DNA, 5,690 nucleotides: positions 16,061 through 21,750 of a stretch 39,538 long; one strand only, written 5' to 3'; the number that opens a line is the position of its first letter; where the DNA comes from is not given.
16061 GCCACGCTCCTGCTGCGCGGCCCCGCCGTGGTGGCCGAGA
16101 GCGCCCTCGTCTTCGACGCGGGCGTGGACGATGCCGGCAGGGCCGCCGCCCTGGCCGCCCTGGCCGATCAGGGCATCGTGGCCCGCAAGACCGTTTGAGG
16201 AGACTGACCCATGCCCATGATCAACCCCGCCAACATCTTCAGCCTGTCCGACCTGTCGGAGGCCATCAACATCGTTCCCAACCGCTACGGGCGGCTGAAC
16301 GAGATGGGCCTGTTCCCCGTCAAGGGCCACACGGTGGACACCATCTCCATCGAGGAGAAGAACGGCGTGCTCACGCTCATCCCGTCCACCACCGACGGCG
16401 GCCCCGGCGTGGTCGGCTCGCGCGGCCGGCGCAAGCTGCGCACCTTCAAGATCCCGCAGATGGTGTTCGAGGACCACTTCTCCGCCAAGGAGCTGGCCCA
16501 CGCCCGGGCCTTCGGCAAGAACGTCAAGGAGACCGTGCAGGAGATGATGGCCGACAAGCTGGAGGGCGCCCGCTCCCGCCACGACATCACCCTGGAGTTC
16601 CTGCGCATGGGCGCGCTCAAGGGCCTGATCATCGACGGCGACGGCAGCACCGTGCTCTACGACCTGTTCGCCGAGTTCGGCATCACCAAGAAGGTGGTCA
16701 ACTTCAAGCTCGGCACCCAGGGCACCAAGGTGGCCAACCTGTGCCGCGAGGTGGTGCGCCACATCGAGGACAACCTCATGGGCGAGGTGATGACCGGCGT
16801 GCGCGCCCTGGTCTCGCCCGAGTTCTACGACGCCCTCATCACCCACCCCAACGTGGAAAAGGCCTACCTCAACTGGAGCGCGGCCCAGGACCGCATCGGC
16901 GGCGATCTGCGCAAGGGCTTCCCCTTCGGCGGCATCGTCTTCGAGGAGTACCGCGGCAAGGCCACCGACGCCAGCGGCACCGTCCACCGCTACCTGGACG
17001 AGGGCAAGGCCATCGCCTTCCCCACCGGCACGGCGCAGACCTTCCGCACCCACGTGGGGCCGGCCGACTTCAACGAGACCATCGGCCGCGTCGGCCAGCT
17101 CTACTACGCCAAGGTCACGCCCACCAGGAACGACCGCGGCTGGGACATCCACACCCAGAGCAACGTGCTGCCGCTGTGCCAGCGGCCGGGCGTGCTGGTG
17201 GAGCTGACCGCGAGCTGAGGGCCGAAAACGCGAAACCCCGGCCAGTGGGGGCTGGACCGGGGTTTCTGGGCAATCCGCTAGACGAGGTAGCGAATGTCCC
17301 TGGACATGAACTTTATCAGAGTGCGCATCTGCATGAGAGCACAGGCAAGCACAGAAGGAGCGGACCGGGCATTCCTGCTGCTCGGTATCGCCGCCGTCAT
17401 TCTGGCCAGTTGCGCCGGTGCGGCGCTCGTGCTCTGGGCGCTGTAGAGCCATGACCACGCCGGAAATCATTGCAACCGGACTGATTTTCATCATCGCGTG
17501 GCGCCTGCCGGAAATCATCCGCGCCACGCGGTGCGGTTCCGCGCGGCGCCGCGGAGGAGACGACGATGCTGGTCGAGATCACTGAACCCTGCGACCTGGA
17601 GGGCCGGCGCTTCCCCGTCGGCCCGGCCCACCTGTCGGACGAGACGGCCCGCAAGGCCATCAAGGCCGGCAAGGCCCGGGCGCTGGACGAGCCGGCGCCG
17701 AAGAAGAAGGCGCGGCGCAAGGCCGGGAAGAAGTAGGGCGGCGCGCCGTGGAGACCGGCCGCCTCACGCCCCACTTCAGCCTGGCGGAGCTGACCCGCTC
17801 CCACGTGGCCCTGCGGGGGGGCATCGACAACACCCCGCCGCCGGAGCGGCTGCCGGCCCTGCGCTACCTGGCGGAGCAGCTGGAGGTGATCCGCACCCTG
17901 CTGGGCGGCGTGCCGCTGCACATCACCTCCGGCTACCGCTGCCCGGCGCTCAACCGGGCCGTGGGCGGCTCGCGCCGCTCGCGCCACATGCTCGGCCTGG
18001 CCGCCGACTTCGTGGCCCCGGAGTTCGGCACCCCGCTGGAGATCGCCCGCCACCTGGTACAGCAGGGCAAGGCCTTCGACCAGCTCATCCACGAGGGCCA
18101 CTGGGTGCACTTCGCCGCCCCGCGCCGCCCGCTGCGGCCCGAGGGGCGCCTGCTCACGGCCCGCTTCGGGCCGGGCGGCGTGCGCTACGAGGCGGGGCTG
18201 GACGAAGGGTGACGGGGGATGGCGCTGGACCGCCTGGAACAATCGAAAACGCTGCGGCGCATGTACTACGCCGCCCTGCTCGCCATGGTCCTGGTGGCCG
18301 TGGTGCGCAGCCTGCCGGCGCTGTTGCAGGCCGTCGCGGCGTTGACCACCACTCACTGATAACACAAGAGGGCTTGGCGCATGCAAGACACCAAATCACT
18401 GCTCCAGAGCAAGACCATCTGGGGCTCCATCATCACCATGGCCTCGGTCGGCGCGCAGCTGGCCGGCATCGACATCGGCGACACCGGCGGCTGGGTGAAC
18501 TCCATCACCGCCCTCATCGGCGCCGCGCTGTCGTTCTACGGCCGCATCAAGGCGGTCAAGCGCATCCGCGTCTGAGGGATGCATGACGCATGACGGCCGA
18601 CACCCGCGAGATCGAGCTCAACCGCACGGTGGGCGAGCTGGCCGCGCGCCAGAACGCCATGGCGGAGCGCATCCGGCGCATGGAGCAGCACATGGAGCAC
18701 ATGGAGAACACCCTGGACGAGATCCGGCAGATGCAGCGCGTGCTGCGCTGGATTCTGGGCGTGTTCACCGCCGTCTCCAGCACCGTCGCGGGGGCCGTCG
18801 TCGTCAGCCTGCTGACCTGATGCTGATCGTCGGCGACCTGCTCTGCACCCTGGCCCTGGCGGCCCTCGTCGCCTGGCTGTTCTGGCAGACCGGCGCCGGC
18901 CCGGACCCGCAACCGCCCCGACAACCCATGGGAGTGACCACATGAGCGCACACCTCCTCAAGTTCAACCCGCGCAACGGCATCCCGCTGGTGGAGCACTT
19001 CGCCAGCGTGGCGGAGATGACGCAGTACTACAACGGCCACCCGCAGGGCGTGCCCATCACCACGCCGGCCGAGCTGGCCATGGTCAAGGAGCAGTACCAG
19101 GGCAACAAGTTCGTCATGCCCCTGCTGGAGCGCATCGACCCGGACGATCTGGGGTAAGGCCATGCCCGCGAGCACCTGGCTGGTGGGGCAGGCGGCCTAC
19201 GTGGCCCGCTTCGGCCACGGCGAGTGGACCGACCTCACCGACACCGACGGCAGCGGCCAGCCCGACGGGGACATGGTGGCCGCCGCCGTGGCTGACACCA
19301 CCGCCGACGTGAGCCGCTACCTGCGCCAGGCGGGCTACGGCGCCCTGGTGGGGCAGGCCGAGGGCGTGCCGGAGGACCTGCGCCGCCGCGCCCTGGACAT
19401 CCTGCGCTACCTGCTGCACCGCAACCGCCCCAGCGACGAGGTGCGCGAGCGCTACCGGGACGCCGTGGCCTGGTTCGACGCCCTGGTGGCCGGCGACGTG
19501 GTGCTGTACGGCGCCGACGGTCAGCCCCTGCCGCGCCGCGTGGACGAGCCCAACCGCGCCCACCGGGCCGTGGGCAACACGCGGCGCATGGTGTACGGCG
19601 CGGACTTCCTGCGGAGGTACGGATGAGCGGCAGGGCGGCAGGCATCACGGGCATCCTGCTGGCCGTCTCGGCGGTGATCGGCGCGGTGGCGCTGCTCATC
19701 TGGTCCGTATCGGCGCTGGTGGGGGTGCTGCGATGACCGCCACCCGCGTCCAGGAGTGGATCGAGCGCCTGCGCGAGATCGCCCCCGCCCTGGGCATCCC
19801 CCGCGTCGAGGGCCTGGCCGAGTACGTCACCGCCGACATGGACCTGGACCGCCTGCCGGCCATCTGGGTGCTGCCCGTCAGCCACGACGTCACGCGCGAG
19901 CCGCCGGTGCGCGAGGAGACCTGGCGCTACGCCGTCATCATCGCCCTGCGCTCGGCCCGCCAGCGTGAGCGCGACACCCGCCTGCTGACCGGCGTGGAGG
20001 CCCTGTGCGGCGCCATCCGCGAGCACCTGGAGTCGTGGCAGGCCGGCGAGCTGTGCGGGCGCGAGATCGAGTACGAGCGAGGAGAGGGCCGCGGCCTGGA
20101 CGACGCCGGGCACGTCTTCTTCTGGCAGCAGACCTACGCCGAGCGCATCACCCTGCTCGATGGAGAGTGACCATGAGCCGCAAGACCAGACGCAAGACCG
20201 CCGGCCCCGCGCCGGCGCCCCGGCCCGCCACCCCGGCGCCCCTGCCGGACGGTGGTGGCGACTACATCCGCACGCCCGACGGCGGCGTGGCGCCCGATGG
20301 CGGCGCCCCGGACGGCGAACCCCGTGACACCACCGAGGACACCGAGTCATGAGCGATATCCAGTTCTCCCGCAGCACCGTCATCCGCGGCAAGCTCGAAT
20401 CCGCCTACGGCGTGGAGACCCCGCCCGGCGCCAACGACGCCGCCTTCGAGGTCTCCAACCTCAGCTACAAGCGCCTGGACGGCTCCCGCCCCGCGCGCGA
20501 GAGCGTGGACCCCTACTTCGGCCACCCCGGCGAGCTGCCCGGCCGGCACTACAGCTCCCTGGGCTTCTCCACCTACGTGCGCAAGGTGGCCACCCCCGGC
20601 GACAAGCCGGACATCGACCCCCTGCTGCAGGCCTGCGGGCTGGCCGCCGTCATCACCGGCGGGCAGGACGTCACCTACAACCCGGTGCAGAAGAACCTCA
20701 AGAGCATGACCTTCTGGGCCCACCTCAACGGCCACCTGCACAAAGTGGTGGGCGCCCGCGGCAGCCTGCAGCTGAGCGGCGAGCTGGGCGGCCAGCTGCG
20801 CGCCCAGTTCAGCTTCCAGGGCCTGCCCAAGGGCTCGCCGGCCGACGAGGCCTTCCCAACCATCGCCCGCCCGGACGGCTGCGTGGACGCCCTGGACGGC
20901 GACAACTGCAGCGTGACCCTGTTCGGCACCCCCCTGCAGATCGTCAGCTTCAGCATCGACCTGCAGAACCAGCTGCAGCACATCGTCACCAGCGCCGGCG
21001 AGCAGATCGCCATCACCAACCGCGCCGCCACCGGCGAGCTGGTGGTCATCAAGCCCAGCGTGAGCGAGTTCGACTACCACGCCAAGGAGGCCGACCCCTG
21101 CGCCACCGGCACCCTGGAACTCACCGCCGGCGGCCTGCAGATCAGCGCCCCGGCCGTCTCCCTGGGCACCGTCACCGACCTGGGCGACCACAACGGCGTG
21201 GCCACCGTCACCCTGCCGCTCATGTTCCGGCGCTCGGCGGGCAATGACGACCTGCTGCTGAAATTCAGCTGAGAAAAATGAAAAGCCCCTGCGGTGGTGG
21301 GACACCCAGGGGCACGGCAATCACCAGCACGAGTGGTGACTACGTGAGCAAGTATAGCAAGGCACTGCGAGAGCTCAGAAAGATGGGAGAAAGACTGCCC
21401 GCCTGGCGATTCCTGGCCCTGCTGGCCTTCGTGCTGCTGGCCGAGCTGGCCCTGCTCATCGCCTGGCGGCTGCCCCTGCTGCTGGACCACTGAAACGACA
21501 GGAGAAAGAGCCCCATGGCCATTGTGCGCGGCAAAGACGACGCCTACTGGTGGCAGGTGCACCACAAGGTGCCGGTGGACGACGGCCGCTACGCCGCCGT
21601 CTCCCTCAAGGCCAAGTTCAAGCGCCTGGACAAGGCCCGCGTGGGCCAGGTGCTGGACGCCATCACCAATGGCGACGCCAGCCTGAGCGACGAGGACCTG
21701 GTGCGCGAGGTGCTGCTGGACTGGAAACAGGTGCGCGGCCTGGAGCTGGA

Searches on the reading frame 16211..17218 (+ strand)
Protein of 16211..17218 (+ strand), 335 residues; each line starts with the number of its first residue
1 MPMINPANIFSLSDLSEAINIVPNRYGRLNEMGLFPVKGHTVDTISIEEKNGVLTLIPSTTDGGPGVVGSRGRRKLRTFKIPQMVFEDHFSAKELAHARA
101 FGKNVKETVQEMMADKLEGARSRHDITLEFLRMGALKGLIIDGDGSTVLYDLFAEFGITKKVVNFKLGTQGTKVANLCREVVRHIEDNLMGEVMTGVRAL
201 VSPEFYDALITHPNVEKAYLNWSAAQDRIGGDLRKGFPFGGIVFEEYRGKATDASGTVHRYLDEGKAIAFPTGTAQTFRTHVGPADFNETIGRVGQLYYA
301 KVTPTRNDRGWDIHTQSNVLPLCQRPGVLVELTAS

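Call 14: search_protein_families(library=phrogs, proteins=[window:16211-17218:+], max_evalue=0.01)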
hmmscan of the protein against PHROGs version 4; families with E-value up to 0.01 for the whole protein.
window:16211-17218:+ (335 aa): 1 family
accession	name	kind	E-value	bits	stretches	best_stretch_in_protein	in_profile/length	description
phrog_29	-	head and packaging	3.4e-67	228.5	1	1-334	20-358/439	major head protein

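Call 44: find_related_loci(query=A2, collection=viral_contigs, flank=7000)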
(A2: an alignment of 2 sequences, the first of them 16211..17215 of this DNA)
Query A2 (335 aa) in viral_contigs; peptide patterns used: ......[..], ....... (x = any residue, [..] = any of these).
33 stretches matched a pattern; 3 encode a relative of the query (tblastn E <= 1e-3); 3 distinct loci.
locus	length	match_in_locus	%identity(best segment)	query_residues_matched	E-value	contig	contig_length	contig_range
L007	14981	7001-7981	42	10-335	3e-83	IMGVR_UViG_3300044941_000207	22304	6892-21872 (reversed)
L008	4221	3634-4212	46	10-201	2e-46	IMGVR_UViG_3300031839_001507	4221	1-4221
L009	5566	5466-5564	58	2-32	2e-7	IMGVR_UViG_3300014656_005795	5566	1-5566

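Call 45: find_related_loci(query=A2, collection=genome_contigs, flank=10000)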
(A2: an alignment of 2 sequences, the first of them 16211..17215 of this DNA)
Query A2 (335 aa) in genome_contigs; peptide patterns used: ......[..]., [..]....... (x = any residue, [..] = any of these).
44 stretches matched a pattern; 3 encode a relative of the query (tblastn E <= 1e-3); 3 distinct loci.
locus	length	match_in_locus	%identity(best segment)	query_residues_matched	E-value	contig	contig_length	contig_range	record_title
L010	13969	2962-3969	55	2-335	6e-117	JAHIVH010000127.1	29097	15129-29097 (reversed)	MAG: Proteobacteria bacterium isolate MM_PC_MetaG.mb.70 MM_PC_MetaG.mb.70_k141_1933150, whole genome shotgun sequence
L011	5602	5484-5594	57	2-36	1e-8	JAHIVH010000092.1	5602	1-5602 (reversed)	MAG: Proteobacteria bacterium isolate MM_PC_MetaG.mb.70 MM_PC_MetaG.mb.70_k141_1432602, whole genome shotgun sequence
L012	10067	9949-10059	57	2-36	1e-8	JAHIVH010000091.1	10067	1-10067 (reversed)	MAG: Proteobacteria bacterium isolate MM_PC_MetaG.mb.70 MM_PC_MetaG.mb.70_k141_1430670, whole genome shotgun sequence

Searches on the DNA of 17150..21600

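Call 73: search_rna_families(source=window, start=17150, end=21600, threshold=evalue, max_evalue=5)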
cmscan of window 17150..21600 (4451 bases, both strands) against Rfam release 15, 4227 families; matches with E-value up to 5: 4.
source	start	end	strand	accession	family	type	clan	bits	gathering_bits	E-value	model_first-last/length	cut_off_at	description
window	19895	19971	+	RF01039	mir-937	Gene; miRNA;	-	24.9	99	0.69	1-86/86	no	mir-937 microRNA precursor family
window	18629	18679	+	RF01665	P13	Gene; sRNA;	-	23.2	70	2.4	1-76/76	no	Pseudomonas sRNA P13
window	17224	17353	-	RF01772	rnk_pseudo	Cis-reg; leader;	-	20.8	55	3.3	1-108/108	no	Pseudomonas rnk leader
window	18494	18509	-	RF01734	Fluoride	Cis-reg; riboswitch;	-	15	34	1.3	10-25/64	no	Fluoride riboswitch aptamer (crcB RNA motif)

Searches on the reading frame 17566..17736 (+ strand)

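Call 14: search_protein_families(library=phrogs, proteins=[window:17566-17736:+], max_evalue=0.01)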
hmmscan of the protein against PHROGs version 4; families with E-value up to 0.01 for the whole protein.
window:17566-17736:+ (56 aa): 1 family
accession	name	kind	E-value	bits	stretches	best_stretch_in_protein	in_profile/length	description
phrog_2616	-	unknown function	0.0052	18.4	1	21-55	24-60/77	-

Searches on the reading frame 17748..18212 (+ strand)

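Call 14: search_protein_families(library=phrogs, proteins=[window:17748-18212:+], max_evalue=0.01)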
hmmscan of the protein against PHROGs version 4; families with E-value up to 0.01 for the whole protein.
window:17748-18212:+ (154 aa): 4 families
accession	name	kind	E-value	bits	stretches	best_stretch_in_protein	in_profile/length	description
phrog_894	-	lysis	1.8e-34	120.4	1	3-127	43-164/389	endolysin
phrog_28234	-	lysis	2.6e-07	31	1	5-82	243-315/372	endolysin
phrog_17373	-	other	3.7e-06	27.8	1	44-88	44-87/224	peptidase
phrog_25247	-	other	0.0085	16.2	0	53-88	435-470/520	peptidase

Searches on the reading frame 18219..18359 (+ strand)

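Call 15: search_protein_families(library=phrogs, proteins=[window:18219-18359:+], max_evalue=10)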
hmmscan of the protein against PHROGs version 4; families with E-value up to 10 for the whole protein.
window:18219-18359:+ (46 aa): 2 families
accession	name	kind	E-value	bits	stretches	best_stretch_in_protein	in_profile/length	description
phrog_23357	-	unknown function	0.0073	17.6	1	2-42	12-52/57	-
phrog_31096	-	unknown function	0.038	15.3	1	7-43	32-68/82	-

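Call 80: search_protein_families(library=pfam, proteins=[window:18219-18359:+], max_evalue=1)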
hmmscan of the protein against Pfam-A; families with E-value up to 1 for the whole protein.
window:18219-18359:+ (46 aa): 0 families

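Call 122: search_protein_families(library=ncbifam, proteins=[window:18219-18359:+], max_evalue=1)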
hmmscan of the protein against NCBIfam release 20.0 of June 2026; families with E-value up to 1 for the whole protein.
window:18219-18359:+ (46 aa): 0 families

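Call 123: search_protein_families(library=padloc, proteins=[window:18219-18359:+], max_evalue=1)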
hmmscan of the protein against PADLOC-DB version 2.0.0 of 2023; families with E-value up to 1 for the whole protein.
window:18219-18359:+ (46 aa): 0 families

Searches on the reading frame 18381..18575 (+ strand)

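Call 14: search_protein_families(library=phrogs, proteins=[window:18381-18575:+], max_evalue=0.01)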
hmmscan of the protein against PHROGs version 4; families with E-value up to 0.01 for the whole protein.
window:18381-18575:+ (64 aa): 1 family
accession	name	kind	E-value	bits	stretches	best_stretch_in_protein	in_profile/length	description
phrog_29088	-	unknown function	0.0047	18.2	0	5-62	61-129/143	-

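Call 80: search_protein_families(library=pfam, proteins=[window:18381-18575:+], max_evalue=1)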
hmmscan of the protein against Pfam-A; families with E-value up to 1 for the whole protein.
window:18381-18575:+ (64 aa): 0 families

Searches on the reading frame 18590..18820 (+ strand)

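Call 14: search_protein_families(library=phrogs, proteins=[window:18590-18820:+], max_evalue=0.01)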
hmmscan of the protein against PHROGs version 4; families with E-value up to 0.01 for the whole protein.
window:18590-18820:+ (76 aa): 7 families
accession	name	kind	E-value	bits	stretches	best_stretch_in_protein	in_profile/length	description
phrog_1193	-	other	4e-06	27.7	1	8-72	9-64/76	hemolysin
phrog_5225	-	unknown function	0.00032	22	1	11-72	24-85/92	-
phrog_3556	-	unknown function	0.0018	18.5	1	16-53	164-201/276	-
phrog_12220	-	unknown function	0.0054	17.9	1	14-48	41-75/89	-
phrog_19984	-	unknown function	0.0085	17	1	9-64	44-100/156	-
phrog_2378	-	unknown function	0.0087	16.8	1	7-48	21-62/189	-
phrog_2990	-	unknown function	0.0091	17.2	1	9-46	37-74/133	-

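Call 80: search_protein_families(library=pfam, proteins=[window:18590-18820:+], max_evalue=1)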
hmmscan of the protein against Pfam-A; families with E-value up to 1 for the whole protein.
window:18590-18820:+ (76 aa): 16 families
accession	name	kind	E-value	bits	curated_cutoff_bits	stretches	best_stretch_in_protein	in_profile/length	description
PF19191.5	HEF_HK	-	0.0055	17.6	24.1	1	15-52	28-65/67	HEF_HK domain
PF02895.20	H-kinase_dim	-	0.0055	17.6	23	1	12-53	16-59/68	Signal transducing histidine kinase, homodimeric domain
PF20663.3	COG4_N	-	0.0057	17.1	27.3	1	9-63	20-74/107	Conserved oligomeric Golgi complex subunit 4, N-terminal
PF01105.29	EMP24_GP25L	-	0.0095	16.4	25.9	1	6-53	89-138/182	emp24/gp25L/p24 family/GOLD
PF11932.13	DUF3450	-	0.01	15.6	32.6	1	9-56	55-102/241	Protein of unknown function (DUF3450)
PF13990.11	YjcZ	-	0.015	15.1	27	1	10-65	94-150/272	YjcZ-like protein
PF01920.25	Prefoldin_2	-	0.024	15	27.6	1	13-48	63-98/106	Prefoldin subunit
PF10779.14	XhlA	-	0.026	15.1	34.7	1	15-58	7-54/67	Haemolysin XhlA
PF11026.13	DUF2721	-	0.042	14.2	28.3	1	17-75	18-83/129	Protein of unknown function (DUF2721)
PF02346.21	Vac_Fusion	-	0.045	13.8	24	1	9-38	11-40/56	Chordopoxvirus multifunctional envelope protein A27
PF05478.16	Prominin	-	0.063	11.8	34.3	1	12-53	232-273/799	Prominin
PF23984.1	DUF7307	-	0.065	13.6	27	1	15-48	3-36/129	Pam3 gp33-like protein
PF16526.10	CLZ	-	0.069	14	26.7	1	8-33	45-70/71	C-terminal leucine zipper domain of cyclic nucleotide-gated channels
PF01496.24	V_ATPase_I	-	0.094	11.1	30.7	1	5-60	62-117/815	V-type ATPase 116kDa subunit family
PF10814.13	CwsA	-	0.1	13.3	26.7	1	12-74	48-111/134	Cell wall synthesis protein CwsA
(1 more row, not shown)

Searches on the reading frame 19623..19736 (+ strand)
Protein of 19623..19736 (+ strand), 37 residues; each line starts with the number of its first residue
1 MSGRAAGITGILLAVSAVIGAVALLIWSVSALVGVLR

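Call 80: search_protein_families(library=pfam, proteins=[window:19623-19736:+], max_evalue=1)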
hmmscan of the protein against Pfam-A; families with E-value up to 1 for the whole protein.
window:19623-19736:+ (37 aa): 0 families

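Call 122: search_protein_families(library=ncbifam, proteins=[window:19623-19736:+], max_evalue=1)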
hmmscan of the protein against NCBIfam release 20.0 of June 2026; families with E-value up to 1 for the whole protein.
window:19623-19736:+ (37 aa): 2 families
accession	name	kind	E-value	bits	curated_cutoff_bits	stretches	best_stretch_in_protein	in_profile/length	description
NF047709.1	RiPP_TigB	exception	0.035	14.1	70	1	2-34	34-66/68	methyl-cyclopropylglycine-containing RiPP peptide TigB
NF003956.0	PRK05454.1-3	equivalog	0.13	10.4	864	1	7-36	557-586/718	glucans biosynthesis glucosyltransferase MdoH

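Call 123: search_protein_families(library=padloc, proteins=[window:19623-19736:+], max_evalue=1)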
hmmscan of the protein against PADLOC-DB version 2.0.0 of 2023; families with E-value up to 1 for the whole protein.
window:19623-19736:+ (37 aa): 0 families

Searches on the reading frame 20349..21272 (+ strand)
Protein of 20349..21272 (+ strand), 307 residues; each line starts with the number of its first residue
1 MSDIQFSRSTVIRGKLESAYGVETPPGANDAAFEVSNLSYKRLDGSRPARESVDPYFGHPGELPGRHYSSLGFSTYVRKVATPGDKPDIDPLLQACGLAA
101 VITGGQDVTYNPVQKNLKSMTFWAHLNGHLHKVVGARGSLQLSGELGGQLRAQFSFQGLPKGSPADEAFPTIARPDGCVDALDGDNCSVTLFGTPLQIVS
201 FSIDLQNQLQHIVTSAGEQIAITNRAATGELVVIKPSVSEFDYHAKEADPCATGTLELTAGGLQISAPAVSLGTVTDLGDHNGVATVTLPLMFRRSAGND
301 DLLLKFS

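Call 14: search_protein_families(library=phrogs, proteins=[window:20349-21272:+], max_evalue=0.01)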
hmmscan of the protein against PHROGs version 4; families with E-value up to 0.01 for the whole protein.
window:20349-21272:+ (307 aa): 1 family
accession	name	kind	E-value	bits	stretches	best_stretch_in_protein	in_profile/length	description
phrog_290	-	tail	7.1e-12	46.3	1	87-297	87-320/411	minor tail protein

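Call 34: find_related_loci(query=window:20349-21272:+, collection=viral_contigs, flank=3000)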
Query window:20349-21272:+ (307 aa) in viral_contigs; peptide patterns used: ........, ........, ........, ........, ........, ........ (x = any residue, [..] = any of these).
10 stretches matched a pattern, but none encodes a relative of the query by tblastn (E <= 1e-3).

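Call 35: find_homologous_proteins(query=window:20349-21272:+, max_evalue=1e-10)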
Query window:20349-21272:+ (307 aa): 4 proteins with E <= 1e-10 among 1952 candidates.
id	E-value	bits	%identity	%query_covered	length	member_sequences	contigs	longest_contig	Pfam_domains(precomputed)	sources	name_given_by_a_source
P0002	4.1e-201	684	99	100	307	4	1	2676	PF18906.6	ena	-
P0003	3.1e-142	491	69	100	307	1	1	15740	PF18906.6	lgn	-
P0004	4.7e-102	359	52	100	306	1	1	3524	PF18906.6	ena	-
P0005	8.6e-19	86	31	97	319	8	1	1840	PF18906.6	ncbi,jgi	jgi:hypothetical protein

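Call 36: find_encoding_contigs(protein=P0003, flank=10000)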
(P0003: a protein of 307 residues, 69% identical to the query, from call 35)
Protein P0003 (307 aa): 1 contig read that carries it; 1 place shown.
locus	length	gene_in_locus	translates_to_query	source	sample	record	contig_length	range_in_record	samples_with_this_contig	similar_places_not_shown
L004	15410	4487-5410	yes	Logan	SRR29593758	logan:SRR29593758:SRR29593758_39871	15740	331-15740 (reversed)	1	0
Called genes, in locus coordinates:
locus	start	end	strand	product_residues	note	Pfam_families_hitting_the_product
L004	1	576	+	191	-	?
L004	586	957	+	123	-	PF02924:HDPD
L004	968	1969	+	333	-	PF03864:Phage_cap_E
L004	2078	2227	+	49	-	-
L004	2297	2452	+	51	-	-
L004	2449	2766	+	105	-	PF13539:Peptidase_M15_4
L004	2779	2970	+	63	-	-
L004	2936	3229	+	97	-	PF23991:DUF7310 (weak)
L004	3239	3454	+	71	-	-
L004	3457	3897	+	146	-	PF07030:Phage_Mu_Gp36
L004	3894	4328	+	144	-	PF23840:Phage_tail_terminator (weak)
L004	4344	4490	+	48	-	-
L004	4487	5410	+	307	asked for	PF18906:Phage_tube_2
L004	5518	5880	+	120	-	-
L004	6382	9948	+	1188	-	PF20155:TMP_3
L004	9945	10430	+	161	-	-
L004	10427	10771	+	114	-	-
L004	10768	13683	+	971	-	-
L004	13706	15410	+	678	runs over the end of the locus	?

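Call 37: find_encoding_contigs(protein=P0004, flank=10000)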
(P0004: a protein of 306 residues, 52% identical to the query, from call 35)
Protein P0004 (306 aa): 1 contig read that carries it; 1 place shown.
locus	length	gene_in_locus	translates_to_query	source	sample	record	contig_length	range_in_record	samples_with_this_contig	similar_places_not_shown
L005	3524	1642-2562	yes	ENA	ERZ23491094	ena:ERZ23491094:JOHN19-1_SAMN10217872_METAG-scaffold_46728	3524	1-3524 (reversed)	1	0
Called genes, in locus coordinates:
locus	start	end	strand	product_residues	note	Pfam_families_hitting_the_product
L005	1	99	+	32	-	?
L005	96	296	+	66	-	-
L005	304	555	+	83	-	-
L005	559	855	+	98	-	-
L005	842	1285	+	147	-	-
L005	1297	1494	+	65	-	-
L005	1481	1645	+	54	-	-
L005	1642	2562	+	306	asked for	PF18906:Phage_tube_2 (weak)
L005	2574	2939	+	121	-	-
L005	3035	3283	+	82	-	-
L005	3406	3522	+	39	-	?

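Call 38: find_encoding_contigs(protein=P0002, flank=10000)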
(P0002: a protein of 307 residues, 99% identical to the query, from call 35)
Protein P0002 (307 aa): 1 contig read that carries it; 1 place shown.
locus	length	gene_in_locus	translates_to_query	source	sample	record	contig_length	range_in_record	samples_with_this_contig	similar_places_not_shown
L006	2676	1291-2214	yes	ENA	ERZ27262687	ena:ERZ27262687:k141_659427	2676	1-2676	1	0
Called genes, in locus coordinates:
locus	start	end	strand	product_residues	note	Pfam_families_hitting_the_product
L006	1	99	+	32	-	?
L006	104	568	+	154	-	PF07030:Phage_Mu_Gp36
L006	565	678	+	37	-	-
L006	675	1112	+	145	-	PF23840:Phage_tail_terminator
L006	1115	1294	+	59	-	-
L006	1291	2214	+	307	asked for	PF18906:Phage_tube_2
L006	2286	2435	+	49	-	-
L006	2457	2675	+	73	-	?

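Call 122: search_protein_families(library=ncbifam, proteins=[L004:2297-2452:+], max_evalue=1)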
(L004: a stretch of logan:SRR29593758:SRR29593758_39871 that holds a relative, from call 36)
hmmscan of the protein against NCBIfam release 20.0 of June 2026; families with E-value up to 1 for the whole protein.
L004:2297-2452:+ (51 aa): 0 families

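Call 123: search_protein_families(library=padloc, proteins=[L004:2297-2452:+], max_evalue=1)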
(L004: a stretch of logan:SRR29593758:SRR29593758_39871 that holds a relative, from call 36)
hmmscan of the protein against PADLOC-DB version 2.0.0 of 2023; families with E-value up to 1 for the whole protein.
L004:2297-2452:+ (51 aa): 0 families

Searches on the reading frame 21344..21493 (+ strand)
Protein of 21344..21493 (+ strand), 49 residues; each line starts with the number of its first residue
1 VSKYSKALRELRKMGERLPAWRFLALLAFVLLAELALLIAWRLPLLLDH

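Call 15: search_protein_families(library=phrogs, proteins=[window:21344-21493:+], max_evalue=10)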
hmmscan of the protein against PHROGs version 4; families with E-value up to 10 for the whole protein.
window:21344-21493:+ (49 aa): 2 families
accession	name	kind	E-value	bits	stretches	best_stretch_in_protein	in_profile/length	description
phrog_6632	-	unknown function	3.4e-07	31.1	1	4-34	4-35/45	-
phrog_35323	-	unknown function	0.014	16.7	1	17-47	5-36/57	-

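Call 76: search_dna_similar(query=window:21344-21490:+, collection=phages, mode=protein, max_evalue=10, max_rows=30)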
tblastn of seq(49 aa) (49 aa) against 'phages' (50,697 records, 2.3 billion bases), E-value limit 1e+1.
No match.

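Call 80: search_protein_families(library=pfam, proteins=[window:21344-21493:+], max_evalue=1)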
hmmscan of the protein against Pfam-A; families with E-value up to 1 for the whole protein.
window:21344-21493:+ (49 aa): 1 family
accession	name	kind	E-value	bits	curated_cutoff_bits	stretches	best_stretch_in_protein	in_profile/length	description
PF18670.6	V_ATPase_I_N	-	0.016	16.1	25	1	3-34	2-33/90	V-type ATPase subunit I, N-terminal domain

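Call 122: search_protein_families(library=ncbifam, proteins=[window:21344-21493:+], max_evalue=1)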
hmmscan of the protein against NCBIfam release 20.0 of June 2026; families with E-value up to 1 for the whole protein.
window:21344-21493:+ (49 aa): 0 families

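Call 123: search_protein_families(library=padloc, proteins=[window:21344-21493:+], max_evalue=1)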
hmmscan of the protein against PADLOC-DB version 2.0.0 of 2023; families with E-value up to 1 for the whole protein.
window:21344-21493:+ (49 aa): 0 families
